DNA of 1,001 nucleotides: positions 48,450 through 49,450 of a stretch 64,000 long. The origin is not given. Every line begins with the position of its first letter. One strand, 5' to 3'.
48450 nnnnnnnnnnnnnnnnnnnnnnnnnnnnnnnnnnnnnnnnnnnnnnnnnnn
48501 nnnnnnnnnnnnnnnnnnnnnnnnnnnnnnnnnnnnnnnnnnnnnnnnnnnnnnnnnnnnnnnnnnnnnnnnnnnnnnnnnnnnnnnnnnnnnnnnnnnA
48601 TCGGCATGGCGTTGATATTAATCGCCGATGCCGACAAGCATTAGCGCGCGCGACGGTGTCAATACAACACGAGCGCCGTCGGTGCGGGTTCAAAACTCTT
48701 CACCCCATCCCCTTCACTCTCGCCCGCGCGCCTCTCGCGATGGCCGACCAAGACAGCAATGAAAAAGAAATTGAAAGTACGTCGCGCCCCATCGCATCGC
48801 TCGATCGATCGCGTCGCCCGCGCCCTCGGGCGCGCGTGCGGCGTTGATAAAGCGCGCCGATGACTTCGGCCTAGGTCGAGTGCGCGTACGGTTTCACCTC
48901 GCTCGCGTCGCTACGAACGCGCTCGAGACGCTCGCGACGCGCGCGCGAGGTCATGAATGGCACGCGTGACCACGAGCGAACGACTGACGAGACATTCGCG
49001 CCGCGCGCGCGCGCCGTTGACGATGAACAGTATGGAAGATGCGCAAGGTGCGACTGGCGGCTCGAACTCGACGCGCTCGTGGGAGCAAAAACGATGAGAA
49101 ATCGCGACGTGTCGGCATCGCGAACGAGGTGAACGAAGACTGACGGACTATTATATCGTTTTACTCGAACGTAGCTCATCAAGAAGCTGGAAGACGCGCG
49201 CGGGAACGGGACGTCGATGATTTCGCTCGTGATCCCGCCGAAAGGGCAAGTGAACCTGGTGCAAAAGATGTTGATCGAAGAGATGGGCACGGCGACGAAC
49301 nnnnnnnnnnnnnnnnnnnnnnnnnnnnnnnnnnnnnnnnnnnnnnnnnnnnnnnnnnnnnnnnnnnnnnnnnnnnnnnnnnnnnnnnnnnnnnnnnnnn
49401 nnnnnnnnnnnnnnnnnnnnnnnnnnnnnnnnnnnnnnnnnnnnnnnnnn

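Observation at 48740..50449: eRF1 gene needs a 17-nt microexon to restore its conserved N-terminus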

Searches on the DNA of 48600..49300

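Call 44: search_rna_families(source=window, start=48600, end=49300, threshold=evalue, max_evalue=1)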
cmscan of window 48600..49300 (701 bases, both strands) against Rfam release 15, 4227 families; matches with E-value up to 1: 0.
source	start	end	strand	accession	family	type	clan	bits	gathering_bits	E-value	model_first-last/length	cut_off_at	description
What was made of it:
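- On Intron-hosted small RNA (e.g. snoRNA): No Rfam match at E <= 1 in 48600-49300 (call 44).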
